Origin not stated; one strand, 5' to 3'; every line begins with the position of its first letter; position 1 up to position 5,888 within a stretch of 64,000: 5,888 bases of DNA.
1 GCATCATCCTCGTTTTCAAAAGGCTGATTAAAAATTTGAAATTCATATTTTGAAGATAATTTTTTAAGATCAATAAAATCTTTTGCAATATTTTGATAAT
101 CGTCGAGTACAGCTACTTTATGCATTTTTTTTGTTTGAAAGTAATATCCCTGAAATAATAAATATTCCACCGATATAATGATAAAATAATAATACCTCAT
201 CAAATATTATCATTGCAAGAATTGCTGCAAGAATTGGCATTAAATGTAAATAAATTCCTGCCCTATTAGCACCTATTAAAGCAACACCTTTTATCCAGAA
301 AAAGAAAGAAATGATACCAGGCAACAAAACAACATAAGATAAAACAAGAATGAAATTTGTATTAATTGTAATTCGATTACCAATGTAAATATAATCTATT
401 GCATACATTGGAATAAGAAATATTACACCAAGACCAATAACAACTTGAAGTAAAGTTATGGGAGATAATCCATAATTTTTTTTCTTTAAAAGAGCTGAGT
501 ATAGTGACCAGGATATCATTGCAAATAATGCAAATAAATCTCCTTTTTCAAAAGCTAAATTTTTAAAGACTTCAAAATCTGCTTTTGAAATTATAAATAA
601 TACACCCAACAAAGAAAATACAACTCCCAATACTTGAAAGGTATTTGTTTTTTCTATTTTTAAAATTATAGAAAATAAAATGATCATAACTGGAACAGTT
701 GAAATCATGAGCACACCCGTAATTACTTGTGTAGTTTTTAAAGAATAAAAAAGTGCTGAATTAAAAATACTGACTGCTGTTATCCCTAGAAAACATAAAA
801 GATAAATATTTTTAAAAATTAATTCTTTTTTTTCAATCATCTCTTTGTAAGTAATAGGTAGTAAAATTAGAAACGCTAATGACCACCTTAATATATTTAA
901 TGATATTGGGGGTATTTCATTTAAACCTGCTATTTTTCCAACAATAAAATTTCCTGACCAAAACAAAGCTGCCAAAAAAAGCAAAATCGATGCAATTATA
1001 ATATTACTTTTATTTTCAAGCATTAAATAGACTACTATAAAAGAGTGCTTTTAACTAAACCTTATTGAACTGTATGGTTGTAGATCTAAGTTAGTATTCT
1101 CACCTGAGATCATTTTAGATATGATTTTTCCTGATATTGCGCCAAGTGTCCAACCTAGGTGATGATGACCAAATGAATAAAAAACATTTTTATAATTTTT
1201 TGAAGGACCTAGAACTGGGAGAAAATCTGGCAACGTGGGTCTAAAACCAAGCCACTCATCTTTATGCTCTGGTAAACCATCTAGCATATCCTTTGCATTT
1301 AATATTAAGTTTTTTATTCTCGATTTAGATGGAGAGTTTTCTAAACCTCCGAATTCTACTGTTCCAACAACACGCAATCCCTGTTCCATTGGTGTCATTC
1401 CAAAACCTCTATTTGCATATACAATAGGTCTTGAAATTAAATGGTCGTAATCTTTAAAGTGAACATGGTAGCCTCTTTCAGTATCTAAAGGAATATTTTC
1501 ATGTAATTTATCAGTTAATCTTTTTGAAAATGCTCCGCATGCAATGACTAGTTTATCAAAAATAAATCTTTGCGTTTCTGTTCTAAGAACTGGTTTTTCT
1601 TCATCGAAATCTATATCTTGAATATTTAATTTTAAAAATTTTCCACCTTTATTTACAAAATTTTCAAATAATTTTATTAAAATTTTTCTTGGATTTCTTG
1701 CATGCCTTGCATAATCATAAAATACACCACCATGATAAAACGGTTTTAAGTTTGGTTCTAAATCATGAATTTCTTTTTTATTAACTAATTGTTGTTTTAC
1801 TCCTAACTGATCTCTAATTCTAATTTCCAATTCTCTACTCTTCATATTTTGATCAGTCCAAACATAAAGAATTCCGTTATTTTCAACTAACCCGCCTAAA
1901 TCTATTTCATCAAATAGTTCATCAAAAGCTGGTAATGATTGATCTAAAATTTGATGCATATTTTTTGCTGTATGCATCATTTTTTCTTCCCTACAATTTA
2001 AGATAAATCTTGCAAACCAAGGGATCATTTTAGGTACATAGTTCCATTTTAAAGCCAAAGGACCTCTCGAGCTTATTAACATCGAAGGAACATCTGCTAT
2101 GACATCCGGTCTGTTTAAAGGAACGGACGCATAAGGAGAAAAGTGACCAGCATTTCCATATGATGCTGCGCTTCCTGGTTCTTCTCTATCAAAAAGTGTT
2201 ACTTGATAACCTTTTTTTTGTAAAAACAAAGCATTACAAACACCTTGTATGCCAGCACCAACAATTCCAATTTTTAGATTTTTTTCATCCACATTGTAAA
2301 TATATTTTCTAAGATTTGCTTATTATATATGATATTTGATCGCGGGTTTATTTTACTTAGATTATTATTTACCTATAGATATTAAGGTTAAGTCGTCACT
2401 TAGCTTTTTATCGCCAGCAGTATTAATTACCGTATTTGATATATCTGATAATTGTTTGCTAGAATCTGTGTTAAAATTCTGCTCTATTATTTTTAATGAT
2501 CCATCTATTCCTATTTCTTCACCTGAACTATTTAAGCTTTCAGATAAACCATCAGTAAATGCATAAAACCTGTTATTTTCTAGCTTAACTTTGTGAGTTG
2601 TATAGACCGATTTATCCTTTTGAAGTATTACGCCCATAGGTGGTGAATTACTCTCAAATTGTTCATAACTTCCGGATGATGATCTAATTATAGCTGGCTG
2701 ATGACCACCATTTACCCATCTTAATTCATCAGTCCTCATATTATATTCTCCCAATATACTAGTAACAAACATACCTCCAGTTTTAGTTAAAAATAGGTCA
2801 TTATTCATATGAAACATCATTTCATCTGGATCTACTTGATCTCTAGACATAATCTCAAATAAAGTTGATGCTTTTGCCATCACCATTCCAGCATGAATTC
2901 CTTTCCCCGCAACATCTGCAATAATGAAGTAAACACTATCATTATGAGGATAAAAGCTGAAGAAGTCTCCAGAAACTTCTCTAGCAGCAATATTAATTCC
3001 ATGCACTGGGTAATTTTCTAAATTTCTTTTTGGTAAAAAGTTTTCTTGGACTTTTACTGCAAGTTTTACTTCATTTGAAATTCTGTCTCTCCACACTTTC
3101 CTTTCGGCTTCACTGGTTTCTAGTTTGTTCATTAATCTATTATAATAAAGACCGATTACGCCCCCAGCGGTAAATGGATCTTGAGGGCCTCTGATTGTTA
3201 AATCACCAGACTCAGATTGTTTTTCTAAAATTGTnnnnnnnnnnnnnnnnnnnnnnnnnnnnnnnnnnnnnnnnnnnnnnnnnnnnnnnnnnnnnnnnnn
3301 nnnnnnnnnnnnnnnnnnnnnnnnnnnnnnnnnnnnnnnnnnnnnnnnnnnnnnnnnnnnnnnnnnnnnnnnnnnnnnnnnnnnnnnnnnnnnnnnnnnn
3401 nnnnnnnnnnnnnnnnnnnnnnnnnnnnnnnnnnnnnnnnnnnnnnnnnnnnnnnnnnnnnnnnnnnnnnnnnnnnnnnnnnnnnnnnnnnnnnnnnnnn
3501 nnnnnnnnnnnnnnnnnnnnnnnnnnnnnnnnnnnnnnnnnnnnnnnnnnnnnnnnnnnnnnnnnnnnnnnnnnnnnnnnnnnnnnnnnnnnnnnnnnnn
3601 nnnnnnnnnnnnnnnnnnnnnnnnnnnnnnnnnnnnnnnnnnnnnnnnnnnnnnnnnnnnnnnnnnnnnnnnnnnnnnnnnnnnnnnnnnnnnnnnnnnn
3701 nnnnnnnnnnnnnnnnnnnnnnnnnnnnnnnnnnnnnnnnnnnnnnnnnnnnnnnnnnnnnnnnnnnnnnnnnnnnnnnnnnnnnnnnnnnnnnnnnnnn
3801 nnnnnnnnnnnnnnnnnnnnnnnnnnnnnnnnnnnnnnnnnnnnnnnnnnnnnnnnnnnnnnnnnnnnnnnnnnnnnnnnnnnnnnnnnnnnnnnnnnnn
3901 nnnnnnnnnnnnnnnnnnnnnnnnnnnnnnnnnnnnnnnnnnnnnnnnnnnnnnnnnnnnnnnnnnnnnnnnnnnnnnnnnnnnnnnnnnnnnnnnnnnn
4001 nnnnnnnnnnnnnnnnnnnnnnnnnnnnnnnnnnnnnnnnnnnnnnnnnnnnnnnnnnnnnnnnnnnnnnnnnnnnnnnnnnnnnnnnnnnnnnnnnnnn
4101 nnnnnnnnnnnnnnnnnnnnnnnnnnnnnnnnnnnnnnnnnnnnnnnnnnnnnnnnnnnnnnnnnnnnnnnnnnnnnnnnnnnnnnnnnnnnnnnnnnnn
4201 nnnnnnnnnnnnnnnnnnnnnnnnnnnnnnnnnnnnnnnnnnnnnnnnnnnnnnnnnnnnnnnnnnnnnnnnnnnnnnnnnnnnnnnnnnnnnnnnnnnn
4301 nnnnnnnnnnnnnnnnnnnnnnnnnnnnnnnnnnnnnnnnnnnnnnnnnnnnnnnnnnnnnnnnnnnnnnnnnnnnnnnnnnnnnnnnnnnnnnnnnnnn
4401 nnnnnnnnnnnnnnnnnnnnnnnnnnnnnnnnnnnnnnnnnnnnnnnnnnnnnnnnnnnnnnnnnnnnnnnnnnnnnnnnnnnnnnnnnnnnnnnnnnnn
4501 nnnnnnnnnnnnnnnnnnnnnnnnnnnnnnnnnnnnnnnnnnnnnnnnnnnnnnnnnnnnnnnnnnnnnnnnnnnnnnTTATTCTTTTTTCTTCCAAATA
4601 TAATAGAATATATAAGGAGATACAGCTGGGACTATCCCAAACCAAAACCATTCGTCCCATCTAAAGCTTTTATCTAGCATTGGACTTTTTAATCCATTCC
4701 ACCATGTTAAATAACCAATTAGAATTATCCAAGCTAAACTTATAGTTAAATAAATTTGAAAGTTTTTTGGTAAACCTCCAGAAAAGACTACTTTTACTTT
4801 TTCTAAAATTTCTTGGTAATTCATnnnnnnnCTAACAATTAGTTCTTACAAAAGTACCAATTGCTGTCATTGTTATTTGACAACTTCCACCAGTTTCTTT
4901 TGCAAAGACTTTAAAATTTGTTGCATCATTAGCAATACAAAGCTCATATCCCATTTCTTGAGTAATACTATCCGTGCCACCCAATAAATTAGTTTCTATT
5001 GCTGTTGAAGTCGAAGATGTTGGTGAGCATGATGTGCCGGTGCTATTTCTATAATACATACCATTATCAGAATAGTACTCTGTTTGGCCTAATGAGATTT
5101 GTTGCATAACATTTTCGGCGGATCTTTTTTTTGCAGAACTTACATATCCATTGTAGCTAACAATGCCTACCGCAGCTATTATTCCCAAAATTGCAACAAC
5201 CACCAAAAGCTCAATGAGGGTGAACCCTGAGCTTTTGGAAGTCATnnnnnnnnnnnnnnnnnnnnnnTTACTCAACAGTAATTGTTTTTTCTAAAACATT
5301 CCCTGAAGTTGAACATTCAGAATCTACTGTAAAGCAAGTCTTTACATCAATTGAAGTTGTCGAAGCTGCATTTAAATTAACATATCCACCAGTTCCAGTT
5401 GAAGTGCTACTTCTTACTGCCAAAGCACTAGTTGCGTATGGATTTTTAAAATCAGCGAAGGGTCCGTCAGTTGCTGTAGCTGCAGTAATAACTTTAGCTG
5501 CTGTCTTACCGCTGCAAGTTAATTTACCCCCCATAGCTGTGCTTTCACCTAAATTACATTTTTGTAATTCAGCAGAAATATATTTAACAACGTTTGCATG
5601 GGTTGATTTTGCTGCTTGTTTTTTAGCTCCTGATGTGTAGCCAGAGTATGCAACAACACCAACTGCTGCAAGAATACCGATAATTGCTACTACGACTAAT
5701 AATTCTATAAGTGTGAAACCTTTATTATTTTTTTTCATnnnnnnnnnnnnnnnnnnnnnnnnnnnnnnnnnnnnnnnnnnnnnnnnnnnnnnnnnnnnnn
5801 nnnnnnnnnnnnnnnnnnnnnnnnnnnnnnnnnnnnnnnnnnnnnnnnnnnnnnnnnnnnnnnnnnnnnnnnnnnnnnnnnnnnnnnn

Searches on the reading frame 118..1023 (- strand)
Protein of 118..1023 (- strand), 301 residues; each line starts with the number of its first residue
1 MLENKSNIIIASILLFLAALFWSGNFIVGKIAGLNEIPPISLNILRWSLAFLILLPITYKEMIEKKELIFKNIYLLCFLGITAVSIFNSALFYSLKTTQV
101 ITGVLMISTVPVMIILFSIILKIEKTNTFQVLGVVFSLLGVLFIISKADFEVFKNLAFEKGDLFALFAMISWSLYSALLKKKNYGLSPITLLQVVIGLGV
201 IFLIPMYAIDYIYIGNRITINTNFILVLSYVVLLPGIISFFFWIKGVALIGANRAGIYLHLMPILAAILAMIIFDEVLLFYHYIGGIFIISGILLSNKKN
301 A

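Call 18: search_protein_families(library=pfam, proteins=[window:118-1023:-], max_evalue=0.0001)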
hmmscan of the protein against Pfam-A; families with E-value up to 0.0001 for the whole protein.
window:118-1023:- (301 aa): 1 family
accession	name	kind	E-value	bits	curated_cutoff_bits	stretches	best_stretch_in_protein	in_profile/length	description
PF00892.27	EamA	-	1.2e-39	136.1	28.2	2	11-145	3-134/135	EamA-like transporter family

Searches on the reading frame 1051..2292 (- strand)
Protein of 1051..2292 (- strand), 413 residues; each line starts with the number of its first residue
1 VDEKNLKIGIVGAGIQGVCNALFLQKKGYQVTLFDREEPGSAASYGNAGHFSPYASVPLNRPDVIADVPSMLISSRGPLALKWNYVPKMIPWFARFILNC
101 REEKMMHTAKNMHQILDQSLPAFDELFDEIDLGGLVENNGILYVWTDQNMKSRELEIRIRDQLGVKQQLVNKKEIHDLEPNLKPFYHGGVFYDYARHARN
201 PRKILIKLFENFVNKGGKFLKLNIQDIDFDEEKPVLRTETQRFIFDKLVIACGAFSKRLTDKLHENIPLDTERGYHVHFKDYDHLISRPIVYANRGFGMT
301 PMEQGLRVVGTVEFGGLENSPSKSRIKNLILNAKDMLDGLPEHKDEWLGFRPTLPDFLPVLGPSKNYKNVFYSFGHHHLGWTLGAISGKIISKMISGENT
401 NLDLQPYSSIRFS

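Call 18: search_protein_families(library=pfam, proteins=[window:1051-2292:-], max_evalue=0.0001)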
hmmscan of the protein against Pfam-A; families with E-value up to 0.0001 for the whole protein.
window:1051-2292:- (413 aa): 3 families
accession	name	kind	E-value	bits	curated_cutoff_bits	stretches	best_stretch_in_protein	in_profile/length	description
PF01266.30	DAO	-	8.1e-56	190.5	27.9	1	8-393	2-352/353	FAD dependent oxidoreductase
PF07992.20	Pyr_redox_2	-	2.5e-05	24.3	26.1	0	186-259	37-114/291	Pyridine nucleotide-disulphide oxidoreductase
PF13450.12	NAD_binding_8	-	3.4e-05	24.5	21.9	1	10-40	1-32/68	NAD(P)-binding Rossmann-like domain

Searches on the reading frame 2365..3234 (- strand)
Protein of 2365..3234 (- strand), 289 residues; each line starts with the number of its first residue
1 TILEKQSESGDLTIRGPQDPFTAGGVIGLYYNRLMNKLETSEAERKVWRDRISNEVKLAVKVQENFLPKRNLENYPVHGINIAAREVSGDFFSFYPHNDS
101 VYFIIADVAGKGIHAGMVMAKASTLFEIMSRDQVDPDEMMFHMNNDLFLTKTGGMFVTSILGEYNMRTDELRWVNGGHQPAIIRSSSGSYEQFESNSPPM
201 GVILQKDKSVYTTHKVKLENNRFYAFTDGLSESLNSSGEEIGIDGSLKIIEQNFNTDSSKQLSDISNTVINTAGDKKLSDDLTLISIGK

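Call 27: search_solved_structures(query=window:2365-3234:-, max_evalue=0.001, show_alignments=2)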
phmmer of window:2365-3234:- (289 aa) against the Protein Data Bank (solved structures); distinct sequences matched with E-value up to 0.001: 2.
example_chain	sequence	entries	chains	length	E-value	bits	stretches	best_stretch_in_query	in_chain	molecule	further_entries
3eq2_A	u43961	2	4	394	4.1e-08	36.2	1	32-232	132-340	Probable two-component response regulator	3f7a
3es2_A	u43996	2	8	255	2.8e-07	33.5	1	61-232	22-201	Probable two-component response regulator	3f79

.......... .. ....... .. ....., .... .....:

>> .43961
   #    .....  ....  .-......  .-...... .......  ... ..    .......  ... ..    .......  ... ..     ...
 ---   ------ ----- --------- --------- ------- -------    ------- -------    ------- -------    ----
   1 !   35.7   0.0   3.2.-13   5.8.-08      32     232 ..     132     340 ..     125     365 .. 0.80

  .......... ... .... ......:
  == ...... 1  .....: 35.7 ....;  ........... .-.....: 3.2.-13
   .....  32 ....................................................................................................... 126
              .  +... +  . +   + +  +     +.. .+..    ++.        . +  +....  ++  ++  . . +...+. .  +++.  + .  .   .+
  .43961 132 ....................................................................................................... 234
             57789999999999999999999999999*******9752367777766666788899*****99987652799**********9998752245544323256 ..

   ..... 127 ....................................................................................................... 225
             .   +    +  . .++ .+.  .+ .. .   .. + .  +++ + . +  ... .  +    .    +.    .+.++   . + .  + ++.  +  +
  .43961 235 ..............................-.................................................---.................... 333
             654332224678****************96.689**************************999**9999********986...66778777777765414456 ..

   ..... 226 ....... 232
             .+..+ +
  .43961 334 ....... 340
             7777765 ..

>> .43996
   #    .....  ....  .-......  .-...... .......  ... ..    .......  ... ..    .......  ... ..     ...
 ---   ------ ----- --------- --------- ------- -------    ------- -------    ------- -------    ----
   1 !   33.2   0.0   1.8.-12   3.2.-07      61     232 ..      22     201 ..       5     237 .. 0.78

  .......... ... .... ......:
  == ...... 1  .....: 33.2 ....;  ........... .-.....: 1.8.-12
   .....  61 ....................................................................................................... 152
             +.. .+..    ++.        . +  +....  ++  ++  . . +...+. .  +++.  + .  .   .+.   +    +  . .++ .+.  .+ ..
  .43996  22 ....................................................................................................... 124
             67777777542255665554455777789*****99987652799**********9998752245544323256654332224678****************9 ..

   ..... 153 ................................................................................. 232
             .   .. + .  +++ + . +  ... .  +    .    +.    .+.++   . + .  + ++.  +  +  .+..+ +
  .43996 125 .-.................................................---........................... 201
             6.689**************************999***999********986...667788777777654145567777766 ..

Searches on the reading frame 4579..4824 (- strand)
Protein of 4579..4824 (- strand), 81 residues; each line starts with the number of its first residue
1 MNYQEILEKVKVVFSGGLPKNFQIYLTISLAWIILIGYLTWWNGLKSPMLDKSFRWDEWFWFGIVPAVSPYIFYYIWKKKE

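Call 3: search_protein_families(library=pfam, proteins=[window:4579-4824:-], max_evalue=0.01)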
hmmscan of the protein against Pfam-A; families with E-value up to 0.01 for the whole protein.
window:4579-4824:- (81 aa): 0 families

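Call 64: search_protein_families(library=ncbifam, proteins=[window:4579-4824:-], max_evalue=0.001)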
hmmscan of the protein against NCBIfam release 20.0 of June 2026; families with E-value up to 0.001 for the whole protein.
window:4579-4824:- (81 aa): 0 families

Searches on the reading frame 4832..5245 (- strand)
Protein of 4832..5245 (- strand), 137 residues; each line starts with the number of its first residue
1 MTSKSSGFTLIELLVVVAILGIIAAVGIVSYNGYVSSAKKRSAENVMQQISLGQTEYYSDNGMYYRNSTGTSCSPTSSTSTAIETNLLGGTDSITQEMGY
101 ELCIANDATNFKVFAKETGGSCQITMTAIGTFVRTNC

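Call 3: search_protein_families(library=pfam, proteins=[window:4832-5245:-], max_evalue=0.01)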
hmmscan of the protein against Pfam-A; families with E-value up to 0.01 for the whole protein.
window:4832-5245:- (137 aa): 3 families
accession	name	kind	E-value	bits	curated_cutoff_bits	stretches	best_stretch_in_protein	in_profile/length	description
PF07963.17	N_methyl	-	9.9e-09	34.9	21.2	1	3-26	2-25/27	Prokaryotic N-terminal methylation motif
PF16732.10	ComP_DUS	-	2.5e-05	25.5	27.3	1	30-121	2-78/87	Type IV minor pilin ComP, DNA uptake sequence receptor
PF03739.19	LptF_LptG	-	0.0038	16.8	27.9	1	4-69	85-150/353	Lipopolysaccharide export system permease LptF/LptG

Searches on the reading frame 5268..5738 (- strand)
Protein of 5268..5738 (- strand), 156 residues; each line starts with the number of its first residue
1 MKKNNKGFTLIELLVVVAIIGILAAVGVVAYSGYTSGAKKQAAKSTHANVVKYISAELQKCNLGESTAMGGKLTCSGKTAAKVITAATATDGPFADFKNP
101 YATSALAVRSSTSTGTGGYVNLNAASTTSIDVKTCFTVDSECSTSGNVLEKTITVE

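Call 3: search_protein_families(library=pfam, proteins=[window:5268-5738:-], max_evalue=0.01)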
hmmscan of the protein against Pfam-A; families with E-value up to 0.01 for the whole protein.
window:5268-5738:- (156 aa): 2 families
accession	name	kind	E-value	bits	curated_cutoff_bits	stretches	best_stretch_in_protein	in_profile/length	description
PF07963.17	N_methyl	-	1.4e-10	40.8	21.2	1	2-26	1-25/27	Prokaryotic N-terminal methylation motif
PF20692.3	cpSF2-GREB1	-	0.0035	16.5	26.2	1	37-148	450-558/716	Circularly permuted SF2 helicase found in GREB1 proteins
